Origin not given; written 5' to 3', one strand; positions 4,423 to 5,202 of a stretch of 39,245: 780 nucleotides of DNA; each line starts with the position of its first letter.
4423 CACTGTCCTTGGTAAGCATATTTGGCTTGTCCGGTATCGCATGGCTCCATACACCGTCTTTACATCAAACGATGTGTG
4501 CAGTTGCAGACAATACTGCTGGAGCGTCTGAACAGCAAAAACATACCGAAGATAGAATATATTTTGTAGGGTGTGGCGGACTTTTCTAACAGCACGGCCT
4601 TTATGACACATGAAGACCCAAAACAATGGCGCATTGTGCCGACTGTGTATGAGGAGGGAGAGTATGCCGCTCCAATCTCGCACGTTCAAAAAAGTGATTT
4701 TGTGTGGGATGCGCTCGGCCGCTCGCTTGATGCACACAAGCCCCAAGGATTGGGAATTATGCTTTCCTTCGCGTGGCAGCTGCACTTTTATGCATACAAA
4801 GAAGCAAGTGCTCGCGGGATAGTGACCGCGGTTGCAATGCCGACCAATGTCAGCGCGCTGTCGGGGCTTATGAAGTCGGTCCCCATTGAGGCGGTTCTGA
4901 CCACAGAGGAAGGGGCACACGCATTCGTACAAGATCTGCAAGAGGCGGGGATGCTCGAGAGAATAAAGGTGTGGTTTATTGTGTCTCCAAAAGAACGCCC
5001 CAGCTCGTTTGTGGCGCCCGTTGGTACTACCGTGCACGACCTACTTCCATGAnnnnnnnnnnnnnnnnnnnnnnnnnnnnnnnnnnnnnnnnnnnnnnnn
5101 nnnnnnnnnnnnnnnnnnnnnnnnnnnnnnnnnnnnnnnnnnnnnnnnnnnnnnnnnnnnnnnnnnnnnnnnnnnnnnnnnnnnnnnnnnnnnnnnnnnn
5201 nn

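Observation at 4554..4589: The C-terminal Cys-x4-COOH pentapeptide (CGGLF / CGGIF) has the geometry of an AIP thiolactone ring but lacks the AgrD-type C-terminal tail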

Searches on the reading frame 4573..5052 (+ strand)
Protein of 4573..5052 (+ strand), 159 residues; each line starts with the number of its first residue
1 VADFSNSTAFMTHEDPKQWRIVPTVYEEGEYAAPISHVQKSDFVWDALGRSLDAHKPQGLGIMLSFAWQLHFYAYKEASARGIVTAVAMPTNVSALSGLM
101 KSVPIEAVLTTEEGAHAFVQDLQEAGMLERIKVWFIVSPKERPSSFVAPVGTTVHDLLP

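Call 10: search_protein_families(library=pfam, proteins=[window:4573-5052:+], max_evalue=0.01)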
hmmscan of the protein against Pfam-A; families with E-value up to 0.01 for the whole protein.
window:4573-5052:+ (159 aa): 0 families

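Call 11: search_protein_families(library=ncbifam, proteins=[window:4573-5052:+], max_evalue=0.01)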
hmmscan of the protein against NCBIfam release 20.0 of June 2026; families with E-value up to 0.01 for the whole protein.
window:4573-5052:+ (159 aa): 0 families

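Call 21: find_homologous_proteins(query=A2, max_evalue=0.01)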
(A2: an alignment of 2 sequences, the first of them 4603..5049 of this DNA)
Query A2 (2 sequences) (149 aa, profile of the alignment): 10 proteins with E <= 0.01 among 311 candidates.
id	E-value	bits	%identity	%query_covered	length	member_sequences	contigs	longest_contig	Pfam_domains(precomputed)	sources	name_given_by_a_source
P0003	3.1e-83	295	99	100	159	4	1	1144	-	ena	-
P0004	1.9e-78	280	47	78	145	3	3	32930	-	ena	-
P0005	1.2e-71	257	84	100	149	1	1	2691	-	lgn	-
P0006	1.2e-61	225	78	93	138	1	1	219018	-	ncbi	-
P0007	5.6e-47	177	48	81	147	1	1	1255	-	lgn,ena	-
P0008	5.1e-38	148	43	92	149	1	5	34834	-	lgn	-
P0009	1.6e-36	143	48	81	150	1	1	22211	-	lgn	-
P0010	2.3e-36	143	44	97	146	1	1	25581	-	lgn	-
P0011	5.7e-34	135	52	100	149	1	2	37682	-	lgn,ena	-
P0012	3.7e-31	126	48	70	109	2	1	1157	-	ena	-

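Call 22: find_encoding_contigs(protein=P0006, flank=6000, max_places=3)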
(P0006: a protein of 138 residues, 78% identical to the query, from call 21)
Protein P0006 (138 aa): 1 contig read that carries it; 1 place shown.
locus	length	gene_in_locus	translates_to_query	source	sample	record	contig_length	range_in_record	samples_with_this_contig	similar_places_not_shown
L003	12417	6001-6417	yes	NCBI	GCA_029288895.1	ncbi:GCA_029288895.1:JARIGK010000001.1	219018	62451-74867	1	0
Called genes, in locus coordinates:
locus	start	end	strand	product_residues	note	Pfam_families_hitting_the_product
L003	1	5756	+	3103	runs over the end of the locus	-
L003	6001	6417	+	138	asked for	-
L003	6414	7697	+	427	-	-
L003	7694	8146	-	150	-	-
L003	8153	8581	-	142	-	-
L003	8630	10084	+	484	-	-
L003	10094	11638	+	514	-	PF00884:Sulfatase, PF16347:SGSH_C (faint)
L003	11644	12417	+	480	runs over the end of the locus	PF00884:Sulfatase, PF01663:Phosphodiest, PF02995:DUF229 (weak), PF16347:SGSH_C (weak)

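Call 23: find_encoding_contigs(protein=P0008, flank=6000, max_places=3)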
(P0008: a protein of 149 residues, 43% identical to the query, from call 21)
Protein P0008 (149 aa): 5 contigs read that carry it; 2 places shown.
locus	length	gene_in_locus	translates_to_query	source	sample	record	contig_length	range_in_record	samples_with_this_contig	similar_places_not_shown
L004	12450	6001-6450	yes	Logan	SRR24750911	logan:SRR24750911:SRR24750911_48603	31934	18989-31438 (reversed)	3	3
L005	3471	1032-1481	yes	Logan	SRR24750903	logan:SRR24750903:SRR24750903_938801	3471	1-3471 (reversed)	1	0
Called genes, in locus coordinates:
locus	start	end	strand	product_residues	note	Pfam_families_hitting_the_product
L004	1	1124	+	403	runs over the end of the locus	-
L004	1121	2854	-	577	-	-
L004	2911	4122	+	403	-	-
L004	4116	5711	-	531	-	-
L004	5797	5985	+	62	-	-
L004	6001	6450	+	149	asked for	-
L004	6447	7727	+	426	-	PF00501:AMP-binding (weak)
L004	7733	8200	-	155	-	-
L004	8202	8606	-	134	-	-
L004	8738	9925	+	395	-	-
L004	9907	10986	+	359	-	-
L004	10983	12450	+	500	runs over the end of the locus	-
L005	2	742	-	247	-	?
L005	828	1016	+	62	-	-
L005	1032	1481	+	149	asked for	-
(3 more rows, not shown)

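Call 24: find_encoding_contigs(protein=P0009, flank=6000, max_places=3)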
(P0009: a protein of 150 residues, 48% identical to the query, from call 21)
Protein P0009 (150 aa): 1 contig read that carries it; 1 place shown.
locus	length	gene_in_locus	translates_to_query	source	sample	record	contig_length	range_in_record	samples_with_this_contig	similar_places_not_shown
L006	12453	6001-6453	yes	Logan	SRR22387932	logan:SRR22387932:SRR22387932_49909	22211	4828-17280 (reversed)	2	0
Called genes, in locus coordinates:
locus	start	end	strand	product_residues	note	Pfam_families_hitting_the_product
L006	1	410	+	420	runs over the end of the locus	-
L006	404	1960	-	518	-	-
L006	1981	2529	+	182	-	-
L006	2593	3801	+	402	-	-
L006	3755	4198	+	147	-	-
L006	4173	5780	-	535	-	-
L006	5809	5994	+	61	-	-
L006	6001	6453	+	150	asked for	-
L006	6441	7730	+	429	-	-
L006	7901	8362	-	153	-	-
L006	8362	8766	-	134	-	-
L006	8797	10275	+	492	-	PF07719:TPR_2 (faint)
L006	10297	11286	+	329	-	PF16403:Bact_surface_Ig-like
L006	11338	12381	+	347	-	PF00044:Gp_dh_N, PF02800:Gp_dh_C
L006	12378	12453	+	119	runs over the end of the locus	PF07366:SnoaL, PF12680:SnoaL_2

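Call 28: find_encoding_contigs(protein=P0010, flank=6000, max_places=2)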
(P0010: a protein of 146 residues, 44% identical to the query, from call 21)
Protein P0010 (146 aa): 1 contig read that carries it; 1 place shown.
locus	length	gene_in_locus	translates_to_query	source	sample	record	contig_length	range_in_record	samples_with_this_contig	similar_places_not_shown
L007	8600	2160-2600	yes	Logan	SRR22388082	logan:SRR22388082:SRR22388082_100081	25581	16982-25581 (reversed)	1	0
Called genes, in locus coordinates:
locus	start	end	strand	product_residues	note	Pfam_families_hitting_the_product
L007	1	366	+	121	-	?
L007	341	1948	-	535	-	-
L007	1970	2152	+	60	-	-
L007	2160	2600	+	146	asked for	-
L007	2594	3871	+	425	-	-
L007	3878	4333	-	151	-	-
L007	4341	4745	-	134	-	-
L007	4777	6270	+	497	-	PF13432:TPR_16 (faint)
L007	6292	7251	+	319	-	PF16403:Bact_surface_Ig-like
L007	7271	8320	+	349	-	PF00044:Gp_dh_N, PF02800:Gp_dh_C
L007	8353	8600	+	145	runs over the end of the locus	PF02502:LacAB_rpiB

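Call 29: find_encoding_contigs(protein=P0011, flank=6000, max_places=2)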
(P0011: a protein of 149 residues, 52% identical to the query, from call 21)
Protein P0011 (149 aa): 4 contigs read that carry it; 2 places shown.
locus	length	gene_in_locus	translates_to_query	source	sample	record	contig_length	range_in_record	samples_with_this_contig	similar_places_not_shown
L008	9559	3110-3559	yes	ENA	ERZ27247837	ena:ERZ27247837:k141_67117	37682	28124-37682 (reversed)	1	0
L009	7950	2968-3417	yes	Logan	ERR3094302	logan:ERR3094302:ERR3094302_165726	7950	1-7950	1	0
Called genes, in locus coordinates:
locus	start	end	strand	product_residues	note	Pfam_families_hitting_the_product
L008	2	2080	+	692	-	?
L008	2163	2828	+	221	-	-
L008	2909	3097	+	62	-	-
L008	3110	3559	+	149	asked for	-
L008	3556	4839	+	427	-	PF00501:AMP-binding (weak)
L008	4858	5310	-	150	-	-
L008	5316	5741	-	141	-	-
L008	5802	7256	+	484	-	-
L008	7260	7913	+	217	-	-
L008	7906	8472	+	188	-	-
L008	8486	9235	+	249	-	-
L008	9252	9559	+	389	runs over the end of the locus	-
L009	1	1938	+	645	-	?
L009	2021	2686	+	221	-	-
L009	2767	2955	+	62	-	-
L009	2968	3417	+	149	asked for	-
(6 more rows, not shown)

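Call 30: find_encoding_contigs(protein=P0004, flank=6000, max_places=2)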
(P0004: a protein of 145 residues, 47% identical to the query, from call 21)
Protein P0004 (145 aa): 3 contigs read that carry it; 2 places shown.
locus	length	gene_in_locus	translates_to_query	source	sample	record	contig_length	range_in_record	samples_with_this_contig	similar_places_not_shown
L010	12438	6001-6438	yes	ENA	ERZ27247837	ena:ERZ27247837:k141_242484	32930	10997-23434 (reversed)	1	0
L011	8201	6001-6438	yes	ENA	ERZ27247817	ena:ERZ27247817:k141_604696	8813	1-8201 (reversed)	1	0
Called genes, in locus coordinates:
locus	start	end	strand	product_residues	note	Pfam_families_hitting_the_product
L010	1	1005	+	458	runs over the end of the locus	PF00884:Sulfatase, PF01663:Phosphodiest, PF02995:DUF229 (weak), PF16347:SGSH_C (weak)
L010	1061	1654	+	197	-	-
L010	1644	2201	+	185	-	-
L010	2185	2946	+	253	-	-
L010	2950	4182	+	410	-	-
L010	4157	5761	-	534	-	-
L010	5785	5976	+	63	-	-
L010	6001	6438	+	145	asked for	-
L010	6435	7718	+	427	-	-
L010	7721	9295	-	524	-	-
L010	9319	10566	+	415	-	-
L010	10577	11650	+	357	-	-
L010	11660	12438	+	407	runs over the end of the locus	-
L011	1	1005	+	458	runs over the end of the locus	PF00884:Sulfatase, PF01663:Phosphodiest, PF02995:DUF229 (weak), PF16347:SGSH_C (weak)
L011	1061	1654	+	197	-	-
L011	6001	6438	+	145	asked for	-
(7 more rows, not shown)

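Call 47: find_related_loci(query=A4, collection=metagenome_contigs, flank=4000)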
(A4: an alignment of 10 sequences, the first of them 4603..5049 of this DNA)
Query A4 (149 aa) in metagenome_contigs; peptide patterns used: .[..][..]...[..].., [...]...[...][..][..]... (x = any residue, [..] = any of these).
40 stretches matched a pattern, but none encodes a relative of the query by tblastn (E <= 1e-3).

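Call 52: predict_structure(alignment_id=A4)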
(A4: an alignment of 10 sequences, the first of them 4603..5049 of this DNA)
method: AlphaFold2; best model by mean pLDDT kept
length: 149 residues; sequences in the alignment: 10
mean_pLDDT: 78.5   pTM: 0.71
mean pLDDT of the five models: 78.5, 78.0, 74.9, 74.2, 68.5
residues with pLDDT >= 90: 59; 70-90: 49; 50-70: 17; < 50: 24
segments of 3 or more residues with pLDDT < 50: 1-5, 9-14, 16-26
pLDDT, mean of each block of 10 residues (from residue 1): 45 46 48 72 94 76 85 89 86 92 93 94 89 89 81
secondary structure, 60 per line:
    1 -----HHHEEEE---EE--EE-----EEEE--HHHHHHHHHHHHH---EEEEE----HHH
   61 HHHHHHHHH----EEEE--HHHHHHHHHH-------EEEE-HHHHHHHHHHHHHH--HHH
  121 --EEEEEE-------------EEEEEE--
elements in order: E9-12 E27-30 H33-45 E49-53 H58-69 E74-77 H80-89 E97-100 H102-115 E123-128 E142-147

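Call 54: search_protein_representatives(alignment_id=A4)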
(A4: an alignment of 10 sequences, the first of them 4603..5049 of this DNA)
Query: 10 sequences, 145 profile positions. Proteins with E-value up to 0.001 (for the whole library): 39; up to 1e-10: 12; up to 1e-30: 9. The best 39 are listed.
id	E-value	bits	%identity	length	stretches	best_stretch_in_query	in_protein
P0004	2.0e-61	222.0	-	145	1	1-145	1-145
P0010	7.1e-56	204.0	-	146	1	2-145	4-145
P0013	7.9e-48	177.9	-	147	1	6-144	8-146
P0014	4.7e-45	168.9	-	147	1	4-142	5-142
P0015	3.8e-44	166.0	-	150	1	3-145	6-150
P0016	3.6e-40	153.1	-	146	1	2-144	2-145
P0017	9.5e-35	135.5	-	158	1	4-144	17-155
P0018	6.0e-34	132.9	-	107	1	28-126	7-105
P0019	6.8e-31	123.0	-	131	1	28-144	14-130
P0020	1.6e-27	112.1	-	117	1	37-142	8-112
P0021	8.7e-13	64.3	-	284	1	25-140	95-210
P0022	2.6e-12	62.8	-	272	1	24-142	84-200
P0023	7.8e-10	54.7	-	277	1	25-140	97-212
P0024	1.1e-09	54.3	-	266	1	6-129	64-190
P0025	3.2e-09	52.7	-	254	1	28-142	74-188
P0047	7.3e-04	35.3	-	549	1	25-130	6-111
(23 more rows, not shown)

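Call 56: fold_search(model_id=the predicted structure, library=pdb)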
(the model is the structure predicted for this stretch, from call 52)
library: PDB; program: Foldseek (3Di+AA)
matches with E <= 10: 1607; with E <= 0.001: 2
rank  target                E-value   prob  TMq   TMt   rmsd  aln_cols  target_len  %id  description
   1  2y27_A                3.3e-04  1.00  0.60  0.24   5.6       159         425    9  crystal structure of PaaK1 in complex with ATP from Burkholderia cenocepacia (released 2011-05-04)
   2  2y27_B                8.1e-04  1.00  0.56  0.23   5.7       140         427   11  crystal structure of PaaK1 in complex with ATP from Burkholderia cenocepacia (released 2011-05-04)
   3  2y4n_A                1.7e-03  1.00  0.53  0.21   4.4       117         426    9  PaaK1 in complex with phenylacetyl adenylate (released 2011-03-01)
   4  2y4n_B                2.5e-03  1.00  0.48  0.21   5.4       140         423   11  PaaK1 in complex with phenylacetyl adenylate (released 2011-03-01)
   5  5kc8                  2.8e-03  0.99  0.44  0.20   5.5       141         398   11  Crystal structure of the amino-terminal domain (ATD) of iGluR Delta-2 (GluD2) (released 2016-07-27)
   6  5zxl_A                3.2e-03  1.00  0.50  0.23   4.5       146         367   13  Structure of GldA from E.coli (released 2019-03-20)
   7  4rvo_B                3.9e-03  1.00  0.56  0.23   5.0       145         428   16  Crystal structure of a Putative Acyl-CoA ligase (BT_0428) from Bacteroides thetaiotaomicron VPI-5482 at 2.41 A resolut (released 2014-12-31)
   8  2y4o_A                3.9e-03  1.00  0.50  0.21   5.3       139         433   14  Crystal Structure of PaaK2 in complex with phenylacetyl adenylate (released 2011-03-09)
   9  4rvn_B                4.1e-03  1.00  0.54  0.22   5.0       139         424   16  Crystal structure of a Putative Acyl-CoA ligase (BT_0428) from Bacteroides thetaiotaomicron VPI-5482 at 2.20 A resolut (released 2015-01-21)
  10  8wgl_A                4.1e-03  0.99  0.40  0.39   4.4       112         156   14  Crystal structure of Rhodothermus marinus substrate-binding protein (Hg soaking) (released 2023-10-04)
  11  4r1l_D                4.4e-03  1.00  0.56  0.23   4.4       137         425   16  Crystal structure of a Putative Acyl-CoA ligase (BT_0428) from Bacteroides thetaiotaomicron VPI-5482 at 2.42 A resolut (released 2014-08-27)
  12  4r1l_B                4.7e-03  1.00  0.54  0.22   4.6       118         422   15  Crystal structure of a Putative Acyl-CoA ligase (BT_0428) from Bacteroides thetaiotaomicron VPI-5482 at 2.42 A resolut (released 2014-08-27)
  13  4r1l_A                4.7e-03  1.00  0.56  0.22   3.7       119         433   17  Crystal structure of a Putative Acyl-CoA ligase (BT_0428) from Bacteroides thetaiotaomicron VPI-5482 at 2.42 A resolut (released 2014-08-27)
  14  3o1h_B                5.4e-03  1.00  0.46  0.26   3.6       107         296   10  Crystal Structure of the TorS sensor domain - TorT complex in the presence of TMAO (released 2011-12-21)
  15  4rvo_D                5.7e-03  1.00  0.55  0.22   3.7       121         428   16  Crystal structure of a Putative Acyl-CoA ligase (BT_0428) from Bacteroides thetaiotaomicron VPI-5482 at 2.41 A resolut (released 2014-12-31)
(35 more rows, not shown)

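Call 63: find_homologous_proteins(query=A6, max_evalue=0.001)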
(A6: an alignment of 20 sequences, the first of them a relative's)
Query A6 (20 sequences) (284 aa, profile of the alignment): 10 proteins with E <= 0.001 among 7724 candidates.
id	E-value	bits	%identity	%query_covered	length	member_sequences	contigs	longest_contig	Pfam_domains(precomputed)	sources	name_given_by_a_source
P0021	3.1e-105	369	100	100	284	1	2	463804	-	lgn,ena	-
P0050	4.3e-84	300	41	90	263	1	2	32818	-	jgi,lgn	-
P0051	4.3e-67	244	22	62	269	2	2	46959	-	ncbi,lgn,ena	-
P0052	1.7e-59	219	22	62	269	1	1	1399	-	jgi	-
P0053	2.0e-50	189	25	62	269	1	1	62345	-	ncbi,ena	-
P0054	6.2e-47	178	24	77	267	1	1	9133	-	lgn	-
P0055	1.9e-46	176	23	76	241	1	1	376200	-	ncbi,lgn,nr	ncbi:hypothetical protein HY971_02095 [Candidatus Kaiserbacteria bacterium]|nr:hypothetical protein 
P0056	2.6e-44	169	25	78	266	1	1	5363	-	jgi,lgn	-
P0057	1.1e-37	148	24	54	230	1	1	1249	-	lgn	-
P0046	2.9e-28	117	30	63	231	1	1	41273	-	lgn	-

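Call 64: find_encoding_contigs(protein=P0021, flank=5000, max_places=1)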
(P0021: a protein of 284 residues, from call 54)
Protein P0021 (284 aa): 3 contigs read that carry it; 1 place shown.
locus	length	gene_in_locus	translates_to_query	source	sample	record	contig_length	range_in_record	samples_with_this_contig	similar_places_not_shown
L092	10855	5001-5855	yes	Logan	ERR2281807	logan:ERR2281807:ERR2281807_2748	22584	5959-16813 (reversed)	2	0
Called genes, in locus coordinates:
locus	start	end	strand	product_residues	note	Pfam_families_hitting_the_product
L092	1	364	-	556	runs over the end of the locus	-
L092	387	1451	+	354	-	-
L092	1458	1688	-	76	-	-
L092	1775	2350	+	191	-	-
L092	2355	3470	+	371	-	-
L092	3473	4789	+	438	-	-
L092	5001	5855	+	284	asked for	-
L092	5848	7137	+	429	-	-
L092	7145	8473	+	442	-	-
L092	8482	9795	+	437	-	-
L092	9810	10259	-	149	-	-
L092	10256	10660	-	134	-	-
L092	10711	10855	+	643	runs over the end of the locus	-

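Call 65: find_encoding_contigs(protein=P0050, flank=5000, max_places=1)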
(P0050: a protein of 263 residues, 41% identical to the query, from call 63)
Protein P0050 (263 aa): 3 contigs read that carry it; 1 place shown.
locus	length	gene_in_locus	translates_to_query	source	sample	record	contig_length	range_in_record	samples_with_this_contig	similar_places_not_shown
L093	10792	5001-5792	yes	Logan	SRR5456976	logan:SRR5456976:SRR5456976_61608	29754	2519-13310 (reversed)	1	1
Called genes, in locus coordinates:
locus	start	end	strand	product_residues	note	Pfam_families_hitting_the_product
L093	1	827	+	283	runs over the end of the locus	PF01116:F_bP_aldolase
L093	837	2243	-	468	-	-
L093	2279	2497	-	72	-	-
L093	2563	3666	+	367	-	PF07992:Pyr_redox_2, PF13454:NAD_binding_9 (faint), PF13738:Pyr_redox_3, PF13434:Lys_Orn_oxgnase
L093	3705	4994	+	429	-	-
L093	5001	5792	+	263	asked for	-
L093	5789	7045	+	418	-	PF00501:AMP-binding (weak)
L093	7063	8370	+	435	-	-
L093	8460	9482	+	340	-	PF03401:TctC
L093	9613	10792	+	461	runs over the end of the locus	PF00202:Aminotran_3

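Call 66: find_encoding_contigs(protein=P0051, flank=5000, max_places=1)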
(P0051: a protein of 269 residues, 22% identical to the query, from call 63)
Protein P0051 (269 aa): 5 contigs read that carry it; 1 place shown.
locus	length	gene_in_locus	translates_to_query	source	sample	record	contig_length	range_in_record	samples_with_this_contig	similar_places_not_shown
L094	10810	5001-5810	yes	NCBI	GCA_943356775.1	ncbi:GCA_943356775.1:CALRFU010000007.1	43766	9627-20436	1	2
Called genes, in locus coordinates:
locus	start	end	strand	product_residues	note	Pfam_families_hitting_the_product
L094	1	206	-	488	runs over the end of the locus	-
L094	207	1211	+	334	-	PF09084:NMT1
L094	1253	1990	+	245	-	PF00005:ABC_tran, PF13304:AAA_21 (faint)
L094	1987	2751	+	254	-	PF00528:BPD_transp_1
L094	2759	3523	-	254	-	-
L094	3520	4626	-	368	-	-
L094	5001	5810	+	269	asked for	-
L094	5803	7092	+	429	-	-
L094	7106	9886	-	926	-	PF01839:FG-GAP (faint), PF13517:FG-GAP_3, PF07593:UnbV_ASPIC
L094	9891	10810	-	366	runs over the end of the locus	-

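Call 67: find_encoding_contigs(protein=P0053, flank=5000, max_places=1)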
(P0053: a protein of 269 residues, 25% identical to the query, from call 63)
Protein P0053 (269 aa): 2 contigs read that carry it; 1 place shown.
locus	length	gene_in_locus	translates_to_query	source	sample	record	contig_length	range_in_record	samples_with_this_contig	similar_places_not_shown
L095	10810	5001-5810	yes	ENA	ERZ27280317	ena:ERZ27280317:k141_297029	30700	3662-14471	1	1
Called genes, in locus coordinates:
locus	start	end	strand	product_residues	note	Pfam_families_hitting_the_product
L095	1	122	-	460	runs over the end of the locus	-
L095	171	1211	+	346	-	PF09084:NMT1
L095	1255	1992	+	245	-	PF00005:ABC_tran, PF13304:AAA_21 (faint)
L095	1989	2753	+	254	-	PF00528:BPD_transp_1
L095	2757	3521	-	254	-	-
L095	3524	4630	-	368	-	-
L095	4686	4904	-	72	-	-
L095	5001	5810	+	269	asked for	-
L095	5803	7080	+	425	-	-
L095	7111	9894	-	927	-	PF01839:FG-GAP (faint), PF13517:FG-GAP_3, PF07593:UnbV_ASPIC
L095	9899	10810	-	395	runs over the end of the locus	-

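Call 68: find_encoding_contigs(protein=P0055, flank=5000, max_places=1)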
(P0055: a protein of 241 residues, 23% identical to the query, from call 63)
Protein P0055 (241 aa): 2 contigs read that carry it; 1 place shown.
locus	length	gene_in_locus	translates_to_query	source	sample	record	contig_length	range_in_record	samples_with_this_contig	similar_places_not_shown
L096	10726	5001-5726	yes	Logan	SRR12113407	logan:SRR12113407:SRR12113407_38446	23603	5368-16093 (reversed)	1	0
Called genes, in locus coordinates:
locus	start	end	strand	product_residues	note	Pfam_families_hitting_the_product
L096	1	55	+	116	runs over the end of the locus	PF01648:ACPS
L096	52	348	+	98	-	PF00550:PP-binding (weak)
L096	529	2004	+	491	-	PF00501:AMP-binding, PF13193:AMP-binding_C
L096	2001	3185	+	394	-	PF03062:MBOAT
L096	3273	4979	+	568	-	-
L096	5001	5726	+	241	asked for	-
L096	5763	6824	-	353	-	PF03480:DctP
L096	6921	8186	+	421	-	-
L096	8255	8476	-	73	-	-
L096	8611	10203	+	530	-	-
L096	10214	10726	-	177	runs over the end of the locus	-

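Call 70: search_protein_families(library=pfam, proteins=[L092:387-1451:+, L092:1775-2350:+, L092:2355-3470:+, L092:3473-4789:+, L092:5848-7137:+, L092:7145-8473:+, L092:8482-9795:+, L093:837-2243:-, L093:3705-4994:+, L093:7063-8370:+], max_evalue=0.01)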
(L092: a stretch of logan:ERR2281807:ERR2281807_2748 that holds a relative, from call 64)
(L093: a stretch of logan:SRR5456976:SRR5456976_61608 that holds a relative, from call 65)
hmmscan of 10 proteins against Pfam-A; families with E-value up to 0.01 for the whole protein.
L092:387-1451:+ (354 aa): 1 family
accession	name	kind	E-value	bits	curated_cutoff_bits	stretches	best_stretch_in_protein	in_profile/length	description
PF11424.13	DUF3195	-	0.0027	18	25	0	292-333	16-57/67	Protein of unknown function (DUF3195) N-terminal domain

L092:1775-2350:+ (191 aa): 0 families

L092:2355-3470:+ (371 aa): 1 family
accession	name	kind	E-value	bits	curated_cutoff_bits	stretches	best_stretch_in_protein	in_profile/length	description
PF00501.34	AMP-binding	-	0.0041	16.4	29.9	1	105-209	245-359/384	AMP-binding enzyme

L092:3473-4789:+ (438 aa): 0 families

L092:5848-7137:+ (429 aa): 1 family
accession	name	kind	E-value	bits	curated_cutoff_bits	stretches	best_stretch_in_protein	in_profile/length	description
PF00501.34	AMP-binding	-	0.00013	21.3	29.9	1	136-272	230-375/384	AMP-binding enzyme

L092:7145-8473:+ (442 aa): 1 family
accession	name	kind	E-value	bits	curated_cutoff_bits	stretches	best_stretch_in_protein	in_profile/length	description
PF00501.34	AMP-binding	-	9.4e-05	21.8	29.9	1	147-264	253-375/384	AMP-binding enzyme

L092:8482-9795:+ (437 aa): 1 family
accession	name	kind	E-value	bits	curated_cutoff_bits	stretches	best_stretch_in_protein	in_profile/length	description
PF05090.19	HTTM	-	0.0073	16.4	27.7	0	101-260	91-255/259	HTTM domain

L093:837-2243:- (468 aa): 0 families

L093:3705-4994:+ (429 aa): 0 families

L093:7063-8370:+ (435 aa): 1 family
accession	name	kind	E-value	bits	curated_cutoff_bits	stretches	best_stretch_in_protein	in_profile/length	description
PF00501.34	AMP-binding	-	0.0013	18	29.9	1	168-258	284-373/384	AMP-binding enzyme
